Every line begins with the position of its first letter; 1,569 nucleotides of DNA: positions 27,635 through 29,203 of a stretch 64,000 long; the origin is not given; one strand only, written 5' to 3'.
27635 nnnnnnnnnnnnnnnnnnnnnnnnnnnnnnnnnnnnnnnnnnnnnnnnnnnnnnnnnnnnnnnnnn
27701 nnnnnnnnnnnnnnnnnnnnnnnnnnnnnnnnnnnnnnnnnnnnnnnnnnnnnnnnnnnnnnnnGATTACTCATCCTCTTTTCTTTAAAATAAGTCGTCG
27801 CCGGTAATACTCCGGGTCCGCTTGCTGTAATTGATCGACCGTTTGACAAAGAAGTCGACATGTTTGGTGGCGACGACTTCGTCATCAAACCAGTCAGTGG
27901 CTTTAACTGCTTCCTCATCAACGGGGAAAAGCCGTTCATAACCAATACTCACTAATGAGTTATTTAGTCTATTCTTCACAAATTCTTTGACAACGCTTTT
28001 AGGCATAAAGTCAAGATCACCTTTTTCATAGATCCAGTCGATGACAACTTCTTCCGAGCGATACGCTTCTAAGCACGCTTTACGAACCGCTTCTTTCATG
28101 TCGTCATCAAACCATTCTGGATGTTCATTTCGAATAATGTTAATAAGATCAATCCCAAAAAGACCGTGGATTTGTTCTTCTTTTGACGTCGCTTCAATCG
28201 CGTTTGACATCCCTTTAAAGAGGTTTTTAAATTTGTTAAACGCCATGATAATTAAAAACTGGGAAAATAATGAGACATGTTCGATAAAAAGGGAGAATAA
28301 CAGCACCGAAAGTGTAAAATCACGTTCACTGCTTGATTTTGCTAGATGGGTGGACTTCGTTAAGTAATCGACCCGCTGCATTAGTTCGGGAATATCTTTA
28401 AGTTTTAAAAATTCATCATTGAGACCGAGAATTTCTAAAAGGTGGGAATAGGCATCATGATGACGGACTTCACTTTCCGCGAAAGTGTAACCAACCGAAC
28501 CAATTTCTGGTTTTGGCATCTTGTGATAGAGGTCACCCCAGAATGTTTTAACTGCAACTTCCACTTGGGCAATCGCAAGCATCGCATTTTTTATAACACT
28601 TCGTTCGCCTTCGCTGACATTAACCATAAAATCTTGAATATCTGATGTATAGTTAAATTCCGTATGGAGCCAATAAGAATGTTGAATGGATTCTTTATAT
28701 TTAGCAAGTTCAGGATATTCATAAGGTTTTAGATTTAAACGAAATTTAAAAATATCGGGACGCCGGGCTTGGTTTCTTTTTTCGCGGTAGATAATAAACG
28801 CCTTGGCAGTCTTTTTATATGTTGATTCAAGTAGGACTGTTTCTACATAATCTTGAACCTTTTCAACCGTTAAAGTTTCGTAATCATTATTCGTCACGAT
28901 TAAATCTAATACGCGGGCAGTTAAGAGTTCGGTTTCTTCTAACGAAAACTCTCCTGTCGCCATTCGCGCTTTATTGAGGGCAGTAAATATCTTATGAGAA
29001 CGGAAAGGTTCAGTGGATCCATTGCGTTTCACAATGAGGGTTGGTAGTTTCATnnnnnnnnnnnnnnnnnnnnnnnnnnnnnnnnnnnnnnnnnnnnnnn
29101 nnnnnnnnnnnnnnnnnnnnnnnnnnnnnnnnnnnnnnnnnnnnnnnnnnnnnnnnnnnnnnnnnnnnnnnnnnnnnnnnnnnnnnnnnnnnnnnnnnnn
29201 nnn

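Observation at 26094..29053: Ribonucleotide reductase with the ATP-cone on the radical-generating subunit instead of on NrdA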

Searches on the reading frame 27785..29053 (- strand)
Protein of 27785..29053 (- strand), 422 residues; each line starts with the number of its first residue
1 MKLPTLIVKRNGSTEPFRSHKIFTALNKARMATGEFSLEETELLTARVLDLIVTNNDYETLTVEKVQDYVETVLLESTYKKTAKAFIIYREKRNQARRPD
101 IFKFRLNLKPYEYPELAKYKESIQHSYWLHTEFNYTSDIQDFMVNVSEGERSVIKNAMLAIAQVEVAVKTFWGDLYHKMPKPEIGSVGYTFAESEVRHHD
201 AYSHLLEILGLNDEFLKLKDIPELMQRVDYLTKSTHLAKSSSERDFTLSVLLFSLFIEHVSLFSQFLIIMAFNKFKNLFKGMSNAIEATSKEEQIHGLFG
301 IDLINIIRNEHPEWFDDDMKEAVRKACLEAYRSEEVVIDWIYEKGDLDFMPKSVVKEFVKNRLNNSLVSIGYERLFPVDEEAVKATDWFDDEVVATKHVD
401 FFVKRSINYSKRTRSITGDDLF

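Call 3: search_protein_families(library=pfam, proteins=[window:27785-29053:-], max_evalue=0.01)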
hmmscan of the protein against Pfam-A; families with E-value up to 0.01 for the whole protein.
window:27785-29053:- (422 aa): 2 families
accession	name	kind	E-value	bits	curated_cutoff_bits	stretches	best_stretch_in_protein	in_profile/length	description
PF00268.27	Ribonuc_red_sm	-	1.2e-56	192.6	33.6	1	105-379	1-277/281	Ribonucleotide reductase, small chain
PF03477.21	ATP-cone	-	6.2e-20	72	25.8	1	7-94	3-87/88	ATP cone domain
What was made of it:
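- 28772..29035 (-): ATP-cone domain (NrdB residues 7-94), the predicted allosteric activity site that binds ATP or dATP. PF03477, 72 bits, E 6.2e-20 (call 3).
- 27917..28741 (-): Ferritin-like R2 core (NrdB residues 105-379) carrying the dimetal site. PF00268, 192.6 bits (call 3).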

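Call 4: search_protein_families(library=ncbifam, proteins=[window:27785-29053:-], max_evalue=0.01)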
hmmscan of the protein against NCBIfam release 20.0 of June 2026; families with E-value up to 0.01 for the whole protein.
window:27785-29053:- (422 aa): 19 families
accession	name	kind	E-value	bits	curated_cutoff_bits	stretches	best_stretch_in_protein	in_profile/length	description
NF007186.0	PRK09614.1-5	equivalog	1.7e-42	145.6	237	1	103-422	9-322/328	ribonucleotide-diphosphate reductase subunit beta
NF007184.0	PRK09614.1-3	equivalog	9.1e-24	84.4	310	1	107-420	34-345/346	ribonucleotide-diphosphate reductase subunit beta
NF009398.0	PRK12759.1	equivalog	8.2e-23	81.1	649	1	103-410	95-396/410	bifunctional gluaredoxin/ribonucleoside-diphosphate reductase subunit beta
NF005550.0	PRK07209.1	equivalog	7.7e-19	67.8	309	1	108-411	65-376/383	ribonucleotide-diphosphate reductase subunit beta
NF005010.0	PRK06406.1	subfamily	3.4e-16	58.7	1125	1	3-98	3-100/771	vitamin B12-dependent ribonucleotide reductase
NF005497.0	PRK07111.1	equivalog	3.7e-16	58.6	764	1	5-98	3-96/746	anaerobic ribonucleoside triphosphate reductase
NF006126.0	PRK08270.1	equivalog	1.1e-15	57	548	1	6-99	4-94/684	ribonucleoside triphosphate reductase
NF009028.0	PRK12364.1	equivalog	3.3e-15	55.1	1377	1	7-166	3-159/842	ribonucleoside-diphosphate reductase subunit alpha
TIGR04171.1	RNR_1b_NrdF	exception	2.2e-12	46.9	355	1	123-420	21-312/316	class 1b ribonucleoside-diphosphate reductase subunit beta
NF005544.0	PRK07207.1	equivalog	3.3e-11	41.7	965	1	7-98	36-135/965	ribonucleoside-diphosphate reductase subunit alpha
NF006732.0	PRK09263.1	equivalog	1.8e-10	39.9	657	1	6-98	4-93/712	anaerobic ribonucleoside-triphosphate reductase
NF007183.0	PRK09614.1-2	subfamily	2e-09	36.9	320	1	124-412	27-312/327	ribonucleotide-diphosphate reductase subunit beta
NF007185.0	PRK09614.1-4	equivalog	6.4e-09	35.5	525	1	121-404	23-297/320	ribonucleotide-diphosphate reductase subunit beta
NF009029.0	PRK12365.1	equivalog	2.2e-08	32.6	1350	1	7-98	120-219/1046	ribonucleoside-diphosphate reductase subunit alpha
NF006207.0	PRK08332.1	equivalog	3.6e-05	21.1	2400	1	7-98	6-97/1684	vitamin B12-dependent ribonucleotide reductase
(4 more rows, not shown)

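Call 5: search_solved_structures(query=window:27785-29053:-, show_alignments=2)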
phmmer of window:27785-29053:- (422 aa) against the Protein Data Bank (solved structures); distinct sequences matched with E-value up to 0.001: 18.
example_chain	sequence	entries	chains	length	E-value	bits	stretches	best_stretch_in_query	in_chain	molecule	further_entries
5olk_A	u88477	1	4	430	2.4e-169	566.7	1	7-422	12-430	Ribonucleoside-diphosphate reductase, beta subunit 1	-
6sf4_A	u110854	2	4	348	7e-152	509.2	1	96-422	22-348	Ribonucleoside-diphosphate reductase, beta subunit 1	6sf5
8dq3_A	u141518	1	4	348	3.3e-117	395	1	94-422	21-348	Ribonucleoside-diphosphate reductase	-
6cwo_A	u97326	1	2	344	6.7e-95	321.5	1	100-422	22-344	Ribonucleotide reductase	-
8dq4_A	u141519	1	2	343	3.2e-94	319.3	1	100-422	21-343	Ribonucleoside-diphosphate reductase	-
8dq5_A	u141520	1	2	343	5e-94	318.7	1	100-422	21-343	Ribonucleoside-diphosphate reductase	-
6cwq_A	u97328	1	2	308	4.8e-88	299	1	100-404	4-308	Ribonucleotide reductase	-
6cwp_A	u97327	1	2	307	5.2e-87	295.6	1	100-395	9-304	Ribonucleotide reductase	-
9dws_A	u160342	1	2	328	2e-22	82.9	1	101-410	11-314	ribonucleoside-diphosphate reductase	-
6y2n_A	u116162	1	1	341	1.5e-12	50.4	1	125-410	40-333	Ribonucleoside-diphosphate reductase subunit beta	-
2ani_A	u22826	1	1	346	2.8e-10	42.9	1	126-411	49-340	Ribonucleoside-diphosphate reductase beta subunit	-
1syy_A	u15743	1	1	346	9.8e-10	41.1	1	126-411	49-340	Ribonucleoside-diphosphate reductase beta chain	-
4d8f_A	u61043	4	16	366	1.2e-09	40.8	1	126-411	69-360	Ribonucleoside-diphosphate reductase subunit beta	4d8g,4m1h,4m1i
2p1i_A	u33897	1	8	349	1.3e-07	34.1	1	77-411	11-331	Ribonucleotide reductase, small chain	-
2o1z_A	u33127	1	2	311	2.8e-07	33.1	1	103-324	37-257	Ribonucleotide Reductase Subunit R2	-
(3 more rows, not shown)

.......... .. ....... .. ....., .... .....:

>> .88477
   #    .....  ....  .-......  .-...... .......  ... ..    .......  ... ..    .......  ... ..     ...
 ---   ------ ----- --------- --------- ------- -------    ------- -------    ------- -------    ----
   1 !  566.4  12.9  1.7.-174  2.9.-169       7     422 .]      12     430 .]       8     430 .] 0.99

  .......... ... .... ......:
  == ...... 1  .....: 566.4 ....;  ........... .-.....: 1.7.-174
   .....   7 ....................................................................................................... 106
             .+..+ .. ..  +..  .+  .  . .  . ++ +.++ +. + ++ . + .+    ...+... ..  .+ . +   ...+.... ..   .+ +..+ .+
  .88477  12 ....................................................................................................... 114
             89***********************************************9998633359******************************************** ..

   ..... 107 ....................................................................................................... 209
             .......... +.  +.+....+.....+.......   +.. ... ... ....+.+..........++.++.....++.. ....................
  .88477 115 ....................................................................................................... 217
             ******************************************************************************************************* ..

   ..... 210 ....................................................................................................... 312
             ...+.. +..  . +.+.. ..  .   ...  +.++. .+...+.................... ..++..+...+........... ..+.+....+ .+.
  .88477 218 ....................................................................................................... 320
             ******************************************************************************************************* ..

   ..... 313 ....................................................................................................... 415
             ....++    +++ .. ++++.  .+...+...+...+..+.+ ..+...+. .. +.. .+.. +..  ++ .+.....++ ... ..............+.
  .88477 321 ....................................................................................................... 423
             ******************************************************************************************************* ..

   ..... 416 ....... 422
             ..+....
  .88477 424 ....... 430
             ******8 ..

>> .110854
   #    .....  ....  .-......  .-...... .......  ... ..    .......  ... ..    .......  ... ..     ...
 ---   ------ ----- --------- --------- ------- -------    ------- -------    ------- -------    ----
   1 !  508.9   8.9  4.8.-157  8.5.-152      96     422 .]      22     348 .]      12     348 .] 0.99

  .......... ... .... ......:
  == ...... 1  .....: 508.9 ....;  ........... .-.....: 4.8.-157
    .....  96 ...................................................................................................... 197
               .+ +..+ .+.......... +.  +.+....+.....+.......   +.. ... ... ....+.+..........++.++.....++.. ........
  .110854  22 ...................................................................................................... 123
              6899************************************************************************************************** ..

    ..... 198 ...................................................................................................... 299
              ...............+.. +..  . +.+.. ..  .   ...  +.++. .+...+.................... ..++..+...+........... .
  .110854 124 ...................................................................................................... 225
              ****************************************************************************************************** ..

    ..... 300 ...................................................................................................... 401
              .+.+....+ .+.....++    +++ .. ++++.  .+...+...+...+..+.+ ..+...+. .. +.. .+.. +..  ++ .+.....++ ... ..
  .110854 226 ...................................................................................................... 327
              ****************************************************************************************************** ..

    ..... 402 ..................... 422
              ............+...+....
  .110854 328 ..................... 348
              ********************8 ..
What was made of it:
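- On ATP-cone::NrdBi / NrdAi class Id ribonucleotide reductase (L. blandensis type): It aligns with the cone of 5OLK (call 5). The next hit is at 2e-22 and class Ic is at about 1e-10 (call 5).
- Closest known: Pseudomonas aeruginosa class Ia NrdA ATP-cone. Same: The window cone hits 5IM3 residues 34-133 at E 1.9e-4 (call 5).
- NrdB aligns over residues 7-422 with 5OLK, the dATP-bound L. blandensis NrdB tetramer (E 2.4e-169, call 5). Scores then drop sharply from E 5e-87 to 2e-22 (call 5).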

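Call 7: find_homologous_proteins(query=window:27785-29053:-, max_evalue=1e-20)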
Query window:27785-29053:- (422 aa): 8000 proteins with E <= 1e-20 among 8000 candidates; the best 120 are listed.
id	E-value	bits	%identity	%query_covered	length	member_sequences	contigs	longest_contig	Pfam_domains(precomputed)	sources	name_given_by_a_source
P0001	2.4e-275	931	99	100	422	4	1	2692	PF00268.28,PF03477.22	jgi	jgi:ribonucleoside-diphosphate reductase beta chain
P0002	1.3e-231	787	84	100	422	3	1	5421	PF00268.28,PF03477.22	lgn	-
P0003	6.8e-231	784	83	100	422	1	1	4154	PF00268.28,PF03477.22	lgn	-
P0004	1.1e-227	774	82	100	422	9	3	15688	PF00268.28,PF03477.22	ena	-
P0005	5.5e-227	771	82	100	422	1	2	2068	PF00268.28,PF03477.22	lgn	-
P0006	1.3e-226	770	82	100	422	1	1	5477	PF00268.28,PF03477.22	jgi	-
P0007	1.7e-224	763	81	100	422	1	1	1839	PF00268.28,PF03477.22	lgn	-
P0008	1.5e-223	760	80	100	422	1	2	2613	PF00268.28,PF03477.22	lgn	-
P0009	1.5e-223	760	81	100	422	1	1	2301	PF00268.28,PF03477.22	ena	-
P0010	3.4e-223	759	80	100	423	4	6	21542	PF00268.28,PF03477.22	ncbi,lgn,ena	-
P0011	4.9e-221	752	-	-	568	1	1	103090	PF00268.28,PF03477.22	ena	-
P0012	2.4e-219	746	79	100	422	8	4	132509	PF00268.28,PF03477.22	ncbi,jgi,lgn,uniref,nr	ncbi:ribonucleotide-diphosphate reductase subunit beta [Haploplasma modicum]|jgi:ribonucleoside-diph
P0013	5.6e-219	745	78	100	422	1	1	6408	PF00268.28,PF03477.22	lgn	-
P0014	9.4e-219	744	79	100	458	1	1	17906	PF00268.28,PF03477.22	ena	-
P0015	1.1e-217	741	79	100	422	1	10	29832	PF00268.28,PF03477.22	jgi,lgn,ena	-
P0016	2.4e-216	736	78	100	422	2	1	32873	PF00268.28,PF03477.22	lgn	-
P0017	3.3e-216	736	78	100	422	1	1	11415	PF00268.28,PF03477.22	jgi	-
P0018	3.5e-215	732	79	99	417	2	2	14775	PF00268.28,PF03477.22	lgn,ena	-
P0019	4.3e-215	732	77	100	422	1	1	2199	PF00268.28,PF03477.22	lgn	-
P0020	5.1e-215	732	78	100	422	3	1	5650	PF00268.28,PF03477.22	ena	-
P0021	1.4e-214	731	77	100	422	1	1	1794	PF00268.28,PF03477.22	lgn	-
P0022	2.7e-214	730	77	100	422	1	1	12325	PF00268.28,PF03477.22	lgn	-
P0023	3.0e-214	729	77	100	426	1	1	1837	PF00268.28,PF03477.22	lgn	-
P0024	4.1e-214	729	77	100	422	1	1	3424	PF00268.28,PF03477.22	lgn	-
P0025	4.3e-214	729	78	100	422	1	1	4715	PF00268.28,PF03477.22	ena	-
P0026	4.4e-214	729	77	100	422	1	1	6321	PF00268.28,PF03477.22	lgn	-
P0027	4.8e-214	729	77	100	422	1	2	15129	PF00268.28,PF03477.22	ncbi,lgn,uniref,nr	ncbi:ribonucleotide-diphosphate reductase subunit beta [Erysipelothrix urinaevulpis]|uniref:ribonucl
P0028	5.3e-214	729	78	100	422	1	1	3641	PF00268.28,PF03477.22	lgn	-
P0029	6.3e-214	728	77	100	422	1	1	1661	PF00268.28,PF03477.22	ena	-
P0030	8.1e-214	728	77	100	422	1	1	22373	PF00268.28,PF03477.22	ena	-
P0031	1.2e-213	727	77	100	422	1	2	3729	PF00268.28,PF03477.22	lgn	-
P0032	1.3e-213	727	78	100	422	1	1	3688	PF00268.28,PF03477.22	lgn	-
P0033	1.7e-213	727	77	100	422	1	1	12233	PF00268.28,PF03477.22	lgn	-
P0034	2.0e-213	727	77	100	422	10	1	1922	PF00268.28,PF03477.22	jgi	-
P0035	3.7e-213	726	77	100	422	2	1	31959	PF00268.28,PF03477.22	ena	-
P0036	5.7e-213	725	79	99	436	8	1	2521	PF00268.28,PF03477.22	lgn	-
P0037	6.9e-213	725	77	100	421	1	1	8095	PF00268.28,PF03477.22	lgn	-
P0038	5.8e-212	722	78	100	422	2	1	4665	PF00268.28,PF03477.22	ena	-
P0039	9.4e-212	721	77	100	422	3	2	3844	PF00268.28,PF03477.22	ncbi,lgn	-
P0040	9.7e-212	721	78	99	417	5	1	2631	PF00268.28,PF03477.22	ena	-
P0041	1.5e-211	721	76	100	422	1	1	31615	PF00268.28,PF03477.22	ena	-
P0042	2.5e-211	720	76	100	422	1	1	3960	PF00268.28,PF03477.22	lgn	-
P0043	3.8e-211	719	76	100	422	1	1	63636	PF00268.28,PF03477.22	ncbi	-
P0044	4.5e-211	719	77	100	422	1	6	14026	PF00268.28,PF03477.22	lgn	-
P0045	5.2e-211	719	77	100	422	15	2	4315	PF00268.28,PF03477.22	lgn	-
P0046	7.9e-211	718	76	100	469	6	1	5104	PF00268.28,PF03477.22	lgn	-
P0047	1.3e-210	717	77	100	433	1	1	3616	PF00268.28,PF03477.22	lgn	-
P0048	2.5e-210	716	77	100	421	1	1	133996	PF00268.28,PF03477.22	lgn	-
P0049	3.7e-210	716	76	100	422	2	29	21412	PF00268.28,PF03477.22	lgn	-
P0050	4.2e-210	716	75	100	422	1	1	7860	PF00268.28,PF03477.22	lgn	-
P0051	4.9e-210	716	76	100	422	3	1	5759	PF00268.28,PF03477.22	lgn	-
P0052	8.0e-210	715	76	100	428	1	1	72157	PF00268.28,PF03477.22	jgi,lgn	jgi:ribonucleoside-diphosphate reductase beta chain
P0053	8.1e-210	715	74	100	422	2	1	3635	PF00268.28,PF03477.22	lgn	-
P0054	1.0e-209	715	75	100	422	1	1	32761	PF00268.28,PF03477.22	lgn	-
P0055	2.2e-209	713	77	100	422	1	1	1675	PF00268.28,PF03477.22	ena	-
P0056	2.3e-209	713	75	100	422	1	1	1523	PF00268.28,PF03477.22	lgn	-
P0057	3.4e-209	713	77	100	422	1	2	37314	PF00268.28,PF03477.22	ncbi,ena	-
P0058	4.6e-209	712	77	100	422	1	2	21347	PF00268.28,PF03477.22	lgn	-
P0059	8.9e-209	711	75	100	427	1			PF00268.28,PF03477.22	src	-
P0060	1.0e-208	711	75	100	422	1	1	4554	PF00268.28,PF03477.22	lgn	-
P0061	1.3e-208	711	75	100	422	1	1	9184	PF00268.28,PF03477.22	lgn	-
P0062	1.3e-208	711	77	100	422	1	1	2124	PF00268.28,PF03477.22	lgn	-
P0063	1.5e-208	711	76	100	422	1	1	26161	PF00268.28,PF03477.22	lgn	-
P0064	2.1e-208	710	75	100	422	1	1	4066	PF00268.28,PF03477.22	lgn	-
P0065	2.2e-208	710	75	100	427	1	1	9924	PF00268.28,PF03477.22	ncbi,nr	ncbi:MAG TPA: ribonucleotide-diphosphate reductase subunit beta [Erysipelothrix sp.]|nr:ribonucleoti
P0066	2.3e-208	710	74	100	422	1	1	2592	PF00268.28,PF03477.22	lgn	-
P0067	2.6e-208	710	77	100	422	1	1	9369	PF00268.28,PF03477.22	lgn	-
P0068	2.8e-208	710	77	100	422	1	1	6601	PF00268.28,PF03477.22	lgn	-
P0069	4.4e-208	709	75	100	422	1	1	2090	PF00268.28,PF03477.22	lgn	-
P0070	1.0e-207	708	74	100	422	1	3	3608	PF00268.28,PF03477.22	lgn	-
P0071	1.8e-207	707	74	100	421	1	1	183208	PF00268.28,PF03477.22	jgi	jgi:ribonucleoside-diphosphate reductase beta chain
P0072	2.7e-207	706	74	100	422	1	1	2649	PF00268.28,PF03477.22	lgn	-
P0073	2.9e-207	706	74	100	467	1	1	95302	PF00268.28,PF03477.22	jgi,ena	-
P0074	3.5e-207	706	76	100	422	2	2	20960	PF00268.28,PF03477.22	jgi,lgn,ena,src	-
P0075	4.9e-207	706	75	100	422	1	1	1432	PF00268.28,PF03477.22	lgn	-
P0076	5.6e-207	705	77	100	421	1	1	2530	PF00268.28,PF03477.22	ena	-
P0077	8.1e-207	705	74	100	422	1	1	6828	PF00268.28,PF03477.22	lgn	-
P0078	1.2e-206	704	74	100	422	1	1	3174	PF00268.28,PF03477.22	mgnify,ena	mgnify:CR=1 FL=1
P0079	1.5e-206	704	75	100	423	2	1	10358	PF00268.28,PF03477.22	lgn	-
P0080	4.1e-206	703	73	100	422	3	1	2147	PF00268.28,PF03477.22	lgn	-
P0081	9.5e-206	701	75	100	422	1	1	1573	PF00268.28,PF03477.22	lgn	-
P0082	9.8e-206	701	75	99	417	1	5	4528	PF00268.28,PF03477.22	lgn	-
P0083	1.0e-205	701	75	100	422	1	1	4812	PF00268.28,PF03477.22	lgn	-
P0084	1.4e-205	701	76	100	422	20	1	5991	PF00268.28,PF03477.22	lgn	-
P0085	2.2e-205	700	75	100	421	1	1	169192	PF00268.28,PF03477.22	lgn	-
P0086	4.1e-205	699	75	100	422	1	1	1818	PF00268.28,PF03477.22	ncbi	-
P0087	4.1e-205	699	73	100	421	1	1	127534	PF00268.28,PF03477.22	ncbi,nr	ncbi:hypothetical protein A9X05_09110 [Mycobacterium sp. E3298]|nr:ribonucleotide-diphosphate reduct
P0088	5.0e-205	699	74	100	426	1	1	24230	PF00268.28,PF03477.22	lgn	-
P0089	5.0e-205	699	75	100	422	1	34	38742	PF00268.28,PF03477.22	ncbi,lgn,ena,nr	ncbi:MAG: hypothetical protein GX753_05450 [Erysipelothrix sp.]|nr:hypothetical protein [Erysipeloth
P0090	9.0e-205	698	75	100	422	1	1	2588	PF00268.28,PF03477.22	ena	-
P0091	1.4e-204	698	76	99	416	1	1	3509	PF00268.28,PF03477.22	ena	-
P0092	1.8e-204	697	75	100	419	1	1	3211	PF00268.28,PF03477.22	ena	-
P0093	2.1e-204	697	75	99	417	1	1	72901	PF00268.28,PF03477.22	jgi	jgi:ribonucleoside-diphosphate reductase beta chain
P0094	3.5e-204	696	74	100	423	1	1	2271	PF00268.28,PF03477.22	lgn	-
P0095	3.6e-204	696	75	100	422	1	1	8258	PF00268.28,PF03477.22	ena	-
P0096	5.0e-204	696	74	100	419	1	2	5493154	PF00268.28,PF03477.22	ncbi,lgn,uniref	ncbi:ribonucleotide-diphosphate reductase subunit beta [Bacillus sp. FSL K6-3431]|uniref:ribonucleot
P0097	6.1e-204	695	74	100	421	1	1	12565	PF00268.28,PF03477.22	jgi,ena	-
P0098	8.1e-204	695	74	100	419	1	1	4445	PF00268.28,PF03477.22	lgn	-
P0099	1.1e-203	695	74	100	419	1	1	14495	PF00268.28,PF03477.22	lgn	-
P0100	4.7e-203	693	72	100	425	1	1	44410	PF00268.28,PF03477.22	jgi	jgi:ribonucleoside-diphosphate reductase beta chain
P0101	5.7e-203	692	75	99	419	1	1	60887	PF00268.28,PF03477.22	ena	-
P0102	1.1e-202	691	74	100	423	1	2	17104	PF00268.28,PF03477.22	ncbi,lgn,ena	-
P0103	1.1e-202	691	75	99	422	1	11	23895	PF00268.28,PF03477.22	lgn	-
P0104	3.6e-202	690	74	99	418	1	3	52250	PF00268.28,PF03477.22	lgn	-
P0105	3.1e-201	687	73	100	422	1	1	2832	PF00268.28,PF03477.22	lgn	-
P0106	4.0e-201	686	73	99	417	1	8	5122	PF00268.28,PF03477.22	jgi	jgi:ribonucleoside-diphosphate reductase beta chain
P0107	4.5e-201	686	74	100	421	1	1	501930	PF00268.28,PF03477.22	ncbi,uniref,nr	ncbi:hypothetical protein BC351_01245 [Paenibacillus ferrarius]|uniref:ribonucleoside-diphosphate re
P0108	1.3e-200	685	74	99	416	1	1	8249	PF00268.28,PF03477.22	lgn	-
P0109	1.4e-200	684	73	99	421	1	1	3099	PF00268.28,PF03477.22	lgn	-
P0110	1.4e-200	684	74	100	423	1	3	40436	PF00268.28,PF03477.22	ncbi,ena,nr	ncbi:MAG: hypothetical protein GX074_02410 [Erysipelothrix sp.]|nr:hypothetical protein [Erysipeloth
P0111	1.9e-200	684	73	99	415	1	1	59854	PF00268.28,PF03477.22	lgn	-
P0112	2.3e-200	684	74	99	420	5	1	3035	PF00268.28,PF03477.22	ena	-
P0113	2.5e-200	684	73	99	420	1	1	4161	PF00268.28,PF03477.22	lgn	-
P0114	2.6e-200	684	73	99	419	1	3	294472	PF00268.28,PF03477.22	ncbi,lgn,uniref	ncbi:ribonucleotide-diphosphate reductase subunit beta [Paenibacillus sp. NRS-1775]|uniref:ribonucle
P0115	2.7e-200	683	73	100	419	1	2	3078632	PF00268.28,PF03477.22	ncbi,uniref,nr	ncbi:ribonucleotide-diphosphate reductase subunit beta [Paenibacillus pini]|uniref:ribonucleoside-di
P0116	2.8e-200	683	73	100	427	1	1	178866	PF00268.28,PF03477.22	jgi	jgi:ribonucleoside-diphosphate reductase beta chain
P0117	3.5e-200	683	73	100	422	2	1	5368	PF00268.28,PF03477.22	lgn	-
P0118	3.7e-200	683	74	100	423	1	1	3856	PF00268.28,PF03477.22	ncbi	-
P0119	6.0e-200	682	73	99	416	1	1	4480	PF00268.28,PF03477.22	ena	-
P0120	6.9e-200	682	74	99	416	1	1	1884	PF00268.28,PF03477.22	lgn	-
